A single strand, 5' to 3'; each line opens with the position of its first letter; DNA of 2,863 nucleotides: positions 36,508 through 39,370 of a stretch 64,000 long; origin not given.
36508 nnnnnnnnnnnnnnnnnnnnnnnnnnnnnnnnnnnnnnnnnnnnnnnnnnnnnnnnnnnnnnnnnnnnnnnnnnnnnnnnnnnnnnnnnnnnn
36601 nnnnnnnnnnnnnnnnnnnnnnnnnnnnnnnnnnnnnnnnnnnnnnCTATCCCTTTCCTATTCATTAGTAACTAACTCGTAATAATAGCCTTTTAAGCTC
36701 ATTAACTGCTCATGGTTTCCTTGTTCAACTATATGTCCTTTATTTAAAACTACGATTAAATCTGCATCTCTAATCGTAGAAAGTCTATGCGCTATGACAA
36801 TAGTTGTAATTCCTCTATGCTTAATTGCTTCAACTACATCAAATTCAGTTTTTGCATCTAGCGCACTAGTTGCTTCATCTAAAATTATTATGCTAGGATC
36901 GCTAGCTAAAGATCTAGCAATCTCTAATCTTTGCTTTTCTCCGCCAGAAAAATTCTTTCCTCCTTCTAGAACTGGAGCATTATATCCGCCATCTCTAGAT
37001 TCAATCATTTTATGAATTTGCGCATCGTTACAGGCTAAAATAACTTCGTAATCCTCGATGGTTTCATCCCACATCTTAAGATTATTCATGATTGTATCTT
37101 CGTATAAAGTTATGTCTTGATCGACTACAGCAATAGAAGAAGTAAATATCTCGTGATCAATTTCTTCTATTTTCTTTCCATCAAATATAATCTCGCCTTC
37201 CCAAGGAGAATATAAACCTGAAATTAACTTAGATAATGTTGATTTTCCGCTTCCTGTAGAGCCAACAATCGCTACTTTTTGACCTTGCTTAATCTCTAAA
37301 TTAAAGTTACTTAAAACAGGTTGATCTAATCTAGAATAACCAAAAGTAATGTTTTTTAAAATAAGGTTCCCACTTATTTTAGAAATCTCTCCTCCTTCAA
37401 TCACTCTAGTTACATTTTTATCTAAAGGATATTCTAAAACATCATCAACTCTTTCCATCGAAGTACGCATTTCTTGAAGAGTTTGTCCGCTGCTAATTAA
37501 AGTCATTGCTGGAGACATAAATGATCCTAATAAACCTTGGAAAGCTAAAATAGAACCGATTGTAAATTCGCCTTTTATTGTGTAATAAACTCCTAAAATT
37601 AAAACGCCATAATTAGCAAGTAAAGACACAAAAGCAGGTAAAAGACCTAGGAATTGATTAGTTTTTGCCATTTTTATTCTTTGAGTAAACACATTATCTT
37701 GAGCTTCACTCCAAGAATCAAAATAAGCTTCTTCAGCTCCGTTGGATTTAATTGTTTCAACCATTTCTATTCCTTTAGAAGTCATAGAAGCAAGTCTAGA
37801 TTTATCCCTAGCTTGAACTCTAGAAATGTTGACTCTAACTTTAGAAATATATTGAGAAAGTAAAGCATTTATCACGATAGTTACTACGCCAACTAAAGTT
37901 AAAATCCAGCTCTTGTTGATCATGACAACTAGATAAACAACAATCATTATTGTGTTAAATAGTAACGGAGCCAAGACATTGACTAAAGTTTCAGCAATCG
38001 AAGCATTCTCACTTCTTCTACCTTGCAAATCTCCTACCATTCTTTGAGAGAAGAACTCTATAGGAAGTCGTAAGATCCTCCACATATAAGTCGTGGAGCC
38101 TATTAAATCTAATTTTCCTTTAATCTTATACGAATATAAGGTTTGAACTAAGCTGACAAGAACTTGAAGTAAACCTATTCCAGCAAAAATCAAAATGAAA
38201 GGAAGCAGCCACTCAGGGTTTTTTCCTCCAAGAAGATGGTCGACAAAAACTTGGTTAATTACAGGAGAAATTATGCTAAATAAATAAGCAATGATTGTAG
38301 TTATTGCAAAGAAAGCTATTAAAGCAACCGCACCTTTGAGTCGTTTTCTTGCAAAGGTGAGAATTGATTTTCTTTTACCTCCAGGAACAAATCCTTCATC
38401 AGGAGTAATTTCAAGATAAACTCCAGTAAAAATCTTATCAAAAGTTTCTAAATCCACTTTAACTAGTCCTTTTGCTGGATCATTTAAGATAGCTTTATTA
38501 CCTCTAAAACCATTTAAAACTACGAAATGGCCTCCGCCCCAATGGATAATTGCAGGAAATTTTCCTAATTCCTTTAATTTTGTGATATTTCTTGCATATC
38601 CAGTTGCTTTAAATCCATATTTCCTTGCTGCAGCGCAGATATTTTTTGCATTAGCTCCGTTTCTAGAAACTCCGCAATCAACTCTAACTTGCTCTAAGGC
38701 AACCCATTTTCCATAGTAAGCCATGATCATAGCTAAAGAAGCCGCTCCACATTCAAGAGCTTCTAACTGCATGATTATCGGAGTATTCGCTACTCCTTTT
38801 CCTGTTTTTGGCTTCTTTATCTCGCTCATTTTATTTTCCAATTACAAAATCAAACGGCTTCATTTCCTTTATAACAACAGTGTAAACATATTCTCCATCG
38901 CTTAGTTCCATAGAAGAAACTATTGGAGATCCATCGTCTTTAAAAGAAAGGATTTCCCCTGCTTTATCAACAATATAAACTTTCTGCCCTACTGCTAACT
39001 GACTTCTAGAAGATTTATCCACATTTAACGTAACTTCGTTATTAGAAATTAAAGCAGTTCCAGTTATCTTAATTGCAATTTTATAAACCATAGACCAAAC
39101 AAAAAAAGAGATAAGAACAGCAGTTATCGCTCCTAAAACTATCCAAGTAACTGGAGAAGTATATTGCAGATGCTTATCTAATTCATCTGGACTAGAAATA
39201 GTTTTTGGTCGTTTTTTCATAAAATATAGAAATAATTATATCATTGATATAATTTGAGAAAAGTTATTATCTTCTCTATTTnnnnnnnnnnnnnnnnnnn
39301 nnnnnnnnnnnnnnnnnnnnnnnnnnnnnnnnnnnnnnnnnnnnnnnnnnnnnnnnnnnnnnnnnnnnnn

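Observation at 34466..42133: RiPP gene cluster: Nif11-type leader, very short single-Cys hydrophilic core, RRE-containing radical SAM/SPASM maturase, dual ABC exporters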

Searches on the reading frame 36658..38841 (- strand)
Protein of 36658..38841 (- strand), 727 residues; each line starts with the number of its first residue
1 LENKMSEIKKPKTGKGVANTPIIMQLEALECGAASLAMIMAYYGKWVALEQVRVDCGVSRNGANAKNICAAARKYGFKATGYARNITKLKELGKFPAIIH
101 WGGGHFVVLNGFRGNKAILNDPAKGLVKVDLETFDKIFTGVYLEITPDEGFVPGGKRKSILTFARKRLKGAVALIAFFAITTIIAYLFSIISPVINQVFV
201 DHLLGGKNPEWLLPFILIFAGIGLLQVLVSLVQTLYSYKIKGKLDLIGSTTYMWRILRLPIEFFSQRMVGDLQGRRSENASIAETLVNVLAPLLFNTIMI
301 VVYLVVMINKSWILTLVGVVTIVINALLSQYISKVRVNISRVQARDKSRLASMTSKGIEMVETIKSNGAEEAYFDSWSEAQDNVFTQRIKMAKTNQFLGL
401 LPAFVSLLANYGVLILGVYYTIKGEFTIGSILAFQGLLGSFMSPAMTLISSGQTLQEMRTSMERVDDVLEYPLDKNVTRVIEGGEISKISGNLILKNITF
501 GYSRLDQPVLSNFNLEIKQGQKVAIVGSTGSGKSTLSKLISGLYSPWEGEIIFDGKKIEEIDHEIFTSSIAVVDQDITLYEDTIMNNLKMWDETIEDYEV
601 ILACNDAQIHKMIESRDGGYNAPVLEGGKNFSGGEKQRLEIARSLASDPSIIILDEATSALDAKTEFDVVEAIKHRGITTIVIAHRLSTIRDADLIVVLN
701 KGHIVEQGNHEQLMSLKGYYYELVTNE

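Call 3: search_protein_families(library=ncbifam, proteins=[window:36658-38841:-], max_evalue=0.01)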
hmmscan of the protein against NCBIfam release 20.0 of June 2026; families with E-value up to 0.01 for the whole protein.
window:36658-38841:- (727 aa): 192 families (the best 25 are shown)
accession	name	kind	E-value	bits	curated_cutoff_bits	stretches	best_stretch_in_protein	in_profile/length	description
TIGR03796.1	NHLM_micro_ABC1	equivalog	1.7e-251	836.4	853.3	1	20-724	2-709/710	NHLP family bacteriocin export ABC transporter peptidase/permease/ATPase subunit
TIGR01846.1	type_I_sec_HlyB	subfamily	1.3e-108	364.2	725.55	1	35-725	4-690/694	type I secretion system permease/ATPase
TIGR01193.1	bacteriocin_ABC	subfamily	1.9e-103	347.3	523.85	1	26-726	2-708/708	peptide cleavage/export ABC transporter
TIGR03797.1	NHLM_micro_ABC2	equivalog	1.1e-100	338.1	709.4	1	158-725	121-683/686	NHLP bacteriocin export ABC transporter permease/ATPase subunit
TIGR02203.1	MsbA_lipidA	equivalog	2.6e-96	323.4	602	1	171-723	17-565/572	lipid A export permease/ATP-binding protein MsbA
TIGR03375.1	type_I_sec_LssB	subfamily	5e-95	319.2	693.1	1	34-715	5-690/696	type I secretion system permease/ATPase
TIGR00958.1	3a01208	subfamily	1.4e-82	278.1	874.6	1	183-724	171-711/711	antigen peptide transporter 2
NF045513.1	HepA_fam_ABC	equivalog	2.9e-82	277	725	1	232-722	114-604/610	heterocyst formation ABC transporter subunit HepA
NF010178.0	PRK13657.1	equivalog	4e-81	273.2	733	1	173-725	19-568/588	glucan ABC transporter ATP-binding protein/ permease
NF045998.1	cleave_ABC_plasm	equivalog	5.1e-81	272.9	500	1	29-676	6-648/673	Mbov_0121 family peptidase domain-containing ABC transporter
TIGR02204.1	MsbA_rel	hypoth_equivalog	7.2e-78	262.7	780.4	1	184-724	29-572/576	ABC transporter, permease/ATP-binding protein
NF052233.1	CphA_assoc_ABC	equivalog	4.5e-75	253.4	880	1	170-724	189-740/766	cyanophycin metabolism-associated ABC transporter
NF008381.0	PRK11176.1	equivalog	2.2e-74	250.9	867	1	172-723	29-575/582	lipid A ABC transporter ATP-binding protein/permease MsbA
NF008056.1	PRK10790.1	equivalog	2e-72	244.5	746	1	183-723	33-571/584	SmdB family multidrug efflux ABC transporter permease/ATP-binding protein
TIGR01842.1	type_I_sec_PrtD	subfamily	6.7e-72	242.7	510.15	1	173-714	7-541/544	type I secretion system permease/ATPase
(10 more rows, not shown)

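Call 4: search_protein_families(library=pfam, proteins=[window:36658-38841:-], max_evalue=0.01)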
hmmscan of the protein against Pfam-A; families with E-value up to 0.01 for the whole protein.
window:36658-38841:- (727 aa): 7 families
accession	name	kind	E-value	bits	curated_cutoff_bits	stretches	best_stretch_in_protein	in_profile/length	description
PF00664.28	ABC_membrane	-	2.7e-35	122.8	28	1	177-444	3-273/274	ABC transporter transmembrane region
PF03412.21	Peptidase_C39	-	5.5e-32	110.8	22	1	20-148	2-131/133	Peptidase C39 family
PF00005.33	ABC_tran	-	1.3e-31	110.5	25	1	510-659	1-137/137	ABC transporter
PF02463.25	SMC_N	-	1.4e-05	25.1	40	1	612-699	135-211/220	RecF/RecN/SMC N terminal domain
PF13529.12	Peptidase_C39_2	-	1.9e-05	25.7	24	1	20-123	3-143/143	Peptidase_C39 like family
PF12385.14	Peptidase_C70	-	0.00016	22.1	19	1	21-133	8-135/141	Papain-like cysteine protease AvrRpt2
PF01935.23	DUF87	-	0.0022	18.6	23.2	1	521-544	24-48/220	Helicase HerA, central domain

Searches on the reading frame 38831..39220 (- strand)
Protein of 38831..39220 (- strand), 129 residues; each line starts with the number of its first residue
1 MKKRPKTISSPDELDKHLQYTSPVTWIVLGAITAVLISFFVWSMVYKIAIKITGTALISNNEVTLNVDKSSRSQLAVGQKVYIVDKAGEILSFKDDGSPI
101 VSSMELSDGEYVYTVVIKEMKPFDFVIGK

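Call 3: search_protein_families(library=ncbifam, proteins=[window:38831-39220:-], max_evalue=0.01)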
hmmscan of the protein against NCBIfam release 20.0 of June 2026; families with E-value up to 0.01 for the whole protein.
window:38831-39220:- (129 aa): 2 families
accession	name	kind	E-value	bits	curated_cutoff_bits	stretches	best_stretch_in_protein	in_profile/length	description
TIGR03794.1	NHLM_micro_HlyD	equivalog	3.9e-09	35.9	156.2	1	8-71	2-65/421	NHLP bacteriocin system secretion protein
NF045939.1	MHJ_0274_fam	hypoth_equivalog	0.0044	16.8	80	1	24-47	2-25/165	MHJ_0274 family protein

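Call 4: search_protein_families(library=pfam, proteins=[window:38831-39220:-], max_evalue=0.01)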
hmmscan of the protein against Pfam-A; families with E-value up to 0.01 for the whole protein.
window:38831-39220:- (129 aa): 1 family
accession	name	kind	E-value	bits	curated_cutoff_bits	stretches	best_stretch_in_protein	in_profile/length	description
PF03239.20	FTR1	-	0.0078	16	25.3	1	19-51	152-184/284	Iron permease FTR1 family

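Call 54: search_protein_families(library=pfam, proteins=[window:38831-39220:-], max_evalue=1)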
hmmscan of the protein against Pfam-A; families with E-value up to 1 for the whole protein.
window:38831-39220:- (129 aa): 3 families
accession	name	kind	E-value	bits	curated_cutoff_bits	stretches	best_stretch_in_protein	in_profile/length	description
PF03239.20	FTR1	-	0.0078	16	25.3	1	19-51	152-184/284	Iron permease FTR1 family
PF11282.13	DUF3082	-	0.028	15.1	25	1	28-67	7-46/80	Protein of unknown function (DUF3082)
PF24157.1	DUF7408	-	0.03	14.8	27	1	83-125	121-163/174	Domain of unknown function (DUF7408)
